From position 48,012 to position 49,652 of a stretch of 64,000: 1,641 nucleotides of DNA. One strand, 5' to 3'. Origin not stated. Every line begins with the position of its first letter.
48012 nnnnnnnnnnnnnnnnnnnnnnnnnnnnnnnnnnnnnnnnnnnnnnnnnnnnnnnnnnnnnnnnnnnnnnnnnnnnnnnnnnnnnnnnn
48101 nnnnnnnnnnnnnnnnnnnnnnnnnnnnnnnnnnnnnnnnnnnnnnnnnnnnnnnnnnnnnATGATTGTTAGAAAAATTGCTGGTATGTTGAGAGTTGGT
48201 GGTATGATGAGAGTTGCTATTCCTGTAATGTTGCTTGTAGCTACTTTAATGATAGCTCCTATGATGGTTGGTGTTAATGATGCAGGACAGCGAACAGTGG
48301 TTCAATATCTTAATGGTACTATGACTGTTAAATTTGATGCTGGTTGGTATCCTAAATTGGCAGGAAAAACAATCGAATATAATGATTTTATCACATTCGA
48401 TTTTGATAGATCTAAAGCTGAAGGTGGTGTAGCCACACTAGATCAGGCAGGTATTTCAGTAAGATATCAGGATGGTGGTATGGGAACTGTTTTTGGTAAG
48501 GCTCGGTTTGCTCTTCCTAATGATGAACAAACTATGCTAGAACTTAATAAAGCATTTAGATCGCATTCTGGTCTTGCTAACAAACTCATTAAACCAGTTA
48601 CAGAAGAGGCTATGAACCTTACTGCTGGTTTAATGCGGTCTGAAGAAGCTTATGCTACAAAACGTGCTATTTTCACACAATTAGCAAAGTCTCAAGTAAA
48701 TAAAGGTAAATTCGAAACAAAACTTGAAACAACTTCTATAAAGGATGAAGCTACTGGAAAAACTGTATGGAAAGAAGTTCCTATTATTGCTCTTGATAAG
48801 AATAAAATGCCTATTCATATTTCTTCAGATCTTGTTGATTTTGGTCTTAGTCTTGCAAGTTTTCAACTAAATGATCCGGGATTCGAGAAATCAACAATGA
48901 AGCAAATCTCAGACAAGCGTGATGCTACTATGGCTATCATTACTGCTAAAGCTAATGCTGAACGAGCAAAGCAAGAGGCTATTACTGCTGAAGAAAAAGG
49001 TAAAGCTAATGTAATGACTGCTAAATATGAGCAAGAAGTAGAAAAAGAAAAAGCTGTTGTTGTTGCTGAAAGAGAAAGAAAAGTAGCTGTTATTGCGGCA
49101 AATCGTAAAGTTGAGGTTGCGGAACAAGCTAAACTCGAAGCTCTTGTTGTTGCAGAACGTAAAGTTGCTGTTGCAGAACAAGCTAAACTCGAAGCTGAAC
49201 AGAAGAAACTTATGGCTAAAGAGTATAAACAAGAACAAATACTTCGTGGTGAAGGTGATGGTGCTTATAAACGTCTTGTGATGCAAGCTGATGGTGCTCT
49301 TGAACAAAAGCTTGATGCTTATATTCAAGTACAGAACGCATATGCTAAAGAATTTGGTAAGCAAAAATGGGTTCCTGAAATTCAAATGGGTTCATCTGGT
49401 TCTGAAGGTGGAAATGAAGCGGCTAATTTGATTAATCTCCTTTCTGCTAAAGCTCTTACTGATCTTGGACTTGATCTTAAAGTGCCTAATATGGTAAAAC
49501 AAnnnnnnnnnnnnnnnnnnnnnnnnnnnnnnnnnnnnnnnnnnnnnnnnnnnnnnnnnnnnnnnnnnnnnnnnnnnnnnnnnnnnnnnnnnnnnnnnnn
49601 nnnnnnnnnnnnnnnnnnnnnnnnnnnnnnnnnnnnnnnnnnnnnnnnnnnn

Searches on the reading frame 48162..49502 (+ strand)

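Call 12: search_protein_families(library=phrogs, proteins=[window:48162-49502:+], max_evalue=0.001)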
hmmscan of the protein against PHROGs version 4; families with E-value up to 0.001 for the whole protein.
window:48162-49502:+ (447 aa): 1 family
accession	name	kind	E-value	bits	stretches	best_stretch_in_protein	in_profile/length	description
phrog_11908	-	unknown function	1.4e-81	275.4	1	23-432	12-420/430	-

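Call 69: search_protein_families(library=pfam, proteins=[window:48162-49502:+], max_evalue=0.001)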
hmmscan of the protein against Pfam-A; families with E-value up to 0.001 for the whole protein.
window:48162-49502:+ (447 aa): 1 family
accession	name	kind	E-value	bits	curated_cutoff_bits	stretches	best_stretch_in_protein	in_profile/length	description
PF01145.31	Band_7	-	6e-07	30.1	23.6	1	40-273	4-176/176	SPFH domain / Band 7 family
